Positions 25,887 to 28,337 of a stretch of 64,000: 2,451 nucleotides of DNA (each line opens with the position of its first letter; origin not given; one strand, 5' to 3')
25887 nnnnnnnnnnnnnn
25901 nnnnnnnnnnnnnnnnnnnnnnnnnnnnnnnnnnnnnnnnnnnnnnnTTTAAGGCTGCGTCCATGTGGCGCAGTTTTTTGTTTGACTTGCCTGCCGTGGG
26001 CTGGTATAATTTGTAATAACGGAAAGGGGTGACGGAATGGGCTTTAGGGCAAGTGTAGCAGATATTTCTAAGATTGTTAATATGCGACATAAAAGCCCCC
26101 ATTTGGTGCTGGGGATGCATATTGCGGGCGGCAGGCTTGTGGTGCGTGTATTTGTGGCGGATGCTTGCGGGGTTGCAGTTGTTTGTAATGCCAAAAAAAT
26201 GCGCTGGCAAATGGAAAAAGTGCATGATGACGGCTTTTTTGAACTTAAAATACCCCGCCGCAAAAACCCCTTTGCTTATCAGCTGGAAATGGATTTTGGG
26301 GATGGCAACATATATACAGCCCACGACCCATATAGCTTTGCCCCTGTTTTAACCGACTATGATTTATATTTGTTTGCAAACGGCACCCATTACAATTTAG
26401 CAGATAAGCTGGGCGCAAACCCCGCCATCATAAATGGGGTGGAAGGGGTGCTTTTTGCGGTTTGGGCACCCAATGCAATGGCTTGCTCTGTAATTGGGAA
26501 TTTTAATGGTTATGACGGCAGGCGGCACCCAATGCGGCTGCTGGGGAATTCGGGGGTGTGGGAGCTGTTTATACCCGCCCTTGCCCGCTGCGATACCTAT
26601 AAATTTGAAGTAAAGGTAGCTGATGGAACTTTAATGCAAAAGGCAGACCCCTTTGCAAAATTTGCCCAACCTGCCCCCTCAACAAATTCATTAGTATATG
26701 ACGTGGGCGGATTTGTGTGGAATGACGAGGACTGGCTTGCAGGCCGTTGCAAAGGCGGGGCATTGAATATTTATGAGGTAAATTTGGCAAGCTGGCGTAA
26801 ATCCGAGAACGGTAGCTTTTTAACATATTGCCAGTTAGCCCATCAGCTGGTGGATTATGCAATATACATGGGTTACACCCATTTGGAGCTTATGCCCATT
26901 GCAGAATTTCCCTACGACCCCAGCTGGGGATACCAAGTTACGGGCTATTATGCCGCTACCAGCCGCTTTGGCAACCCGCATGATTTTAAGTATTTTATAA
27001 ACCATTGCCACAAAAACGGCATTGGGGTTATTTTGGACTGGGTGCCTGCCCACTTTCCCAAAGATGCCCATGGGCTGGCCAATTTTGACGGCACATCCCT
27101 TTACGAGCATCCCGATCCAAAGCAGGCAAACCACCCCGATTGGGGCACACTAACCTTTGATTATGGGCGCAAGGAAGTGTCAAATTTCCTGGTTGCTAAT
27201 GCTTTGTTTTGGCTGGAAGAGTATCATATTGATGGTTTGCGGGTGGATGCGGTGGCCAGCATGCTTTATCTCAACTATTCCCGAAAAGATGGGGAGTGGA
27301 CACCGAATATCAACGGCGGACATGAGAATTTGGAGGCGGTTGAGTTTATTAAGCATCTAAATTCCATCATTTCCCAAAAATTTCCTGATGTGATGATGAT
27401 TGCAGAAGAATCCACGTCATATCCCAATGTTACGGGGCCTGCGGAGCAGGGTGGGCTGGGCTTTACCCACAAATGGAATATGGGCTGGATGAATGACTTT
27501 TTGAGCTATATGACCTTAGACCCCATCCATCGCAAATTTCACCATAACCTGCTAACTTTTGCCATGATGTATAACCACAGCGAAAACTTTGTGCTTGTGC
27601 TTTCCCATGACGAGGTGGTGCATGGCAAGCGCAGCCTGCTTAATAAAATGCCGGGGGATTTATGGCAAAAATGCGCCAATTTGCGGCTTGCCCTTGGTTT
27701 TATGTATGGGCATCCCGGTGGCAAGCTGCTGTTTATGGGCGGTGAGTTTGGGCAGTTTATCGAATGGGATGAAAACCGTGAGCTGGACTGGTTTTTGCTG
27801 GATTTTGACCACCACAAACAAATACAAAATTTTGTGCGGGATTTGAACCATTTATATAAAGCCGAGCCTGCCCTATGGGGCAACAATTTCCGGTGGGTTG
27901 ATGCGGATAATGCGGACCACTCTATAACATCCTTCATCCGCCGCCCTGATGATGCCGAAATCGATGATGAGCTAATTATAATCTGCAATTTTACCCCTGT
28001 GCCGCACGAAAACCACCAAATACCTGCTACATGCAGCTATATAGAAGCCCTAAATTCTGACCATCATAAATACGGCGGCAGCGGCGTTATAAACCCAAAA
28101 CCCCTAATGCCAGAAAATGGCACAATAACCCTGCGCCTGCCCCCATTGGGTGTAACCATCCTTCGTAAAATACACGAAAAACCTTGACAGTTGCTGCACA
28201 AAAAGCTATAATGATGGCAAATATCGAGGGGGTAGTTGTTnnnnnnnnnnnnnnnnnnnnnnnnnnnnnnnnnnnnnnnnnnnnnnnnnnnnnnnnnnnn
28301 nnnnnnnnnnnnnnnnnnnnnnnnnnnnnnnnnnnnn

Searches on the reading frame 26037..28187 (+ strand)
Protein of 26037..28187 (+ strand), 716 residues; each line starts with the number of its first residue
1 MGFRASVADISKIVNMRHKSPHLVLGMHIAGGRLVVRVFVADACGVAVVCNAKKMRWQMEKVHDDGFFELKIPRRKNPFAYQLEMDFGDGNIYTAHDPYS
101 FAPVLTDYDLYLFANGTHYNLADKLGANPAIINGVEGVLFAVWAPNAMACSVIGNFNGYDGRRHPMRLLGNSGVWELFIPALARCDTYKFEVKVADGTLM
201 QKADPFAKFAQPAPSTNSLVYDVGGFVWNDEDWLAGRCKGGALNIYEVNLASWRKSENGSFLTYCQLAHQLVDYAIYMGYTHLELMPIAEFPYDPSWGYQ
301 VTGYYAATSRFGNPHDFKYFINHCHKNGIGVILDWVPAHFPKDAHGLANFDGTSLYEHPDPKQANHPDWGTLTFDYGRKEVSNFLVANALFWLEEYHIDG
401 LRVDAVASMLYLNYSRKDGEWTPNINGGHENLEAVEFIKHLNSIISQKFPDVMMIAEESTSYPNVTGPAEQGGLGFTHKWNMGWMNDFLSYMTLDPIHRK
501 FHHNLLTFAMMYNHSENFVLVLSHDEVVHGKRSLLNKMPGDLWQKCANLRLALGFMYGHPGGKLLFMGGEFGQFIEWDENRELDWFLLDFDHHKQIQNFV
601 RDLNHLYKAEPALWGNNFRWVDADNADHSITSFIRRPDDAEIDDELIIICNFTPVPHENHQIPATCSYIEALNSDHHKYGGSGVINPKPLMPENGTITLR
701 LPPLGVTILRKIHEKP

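Call 65: search_protein_families(library=pfam, max_evalue=0.001, proteins=[window:26037-28187:+])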
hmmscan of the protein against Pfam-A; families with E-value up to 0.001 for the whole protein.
window:26037-28187:+ (716 aa): 4 families
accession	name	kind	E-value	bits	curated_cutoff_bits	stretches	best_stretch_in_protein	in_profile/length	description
PF22019.2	GlgB_N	-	7.2e-28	97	27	1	8-99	3-94/94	alpha-1,4-glucan branching enzyme GlgB, N-terminal domain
PF02922.24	CBM_48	-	5.9e-26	91.1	22.4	2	124-207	1-83/83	Carbohydrate-binding module 48 (Isoamylase N-terminal domain)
PF00128.31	Alpha-amylase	-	1.8e-17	64.2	22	2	272-342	25-94/446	Alpha amylase, catalytic domain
PF02806.24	Alpha-amylase_C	-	1.1e-13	51.7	21.2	1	620-710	1-93/95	Alpha amylase, C-terminal all-beta domain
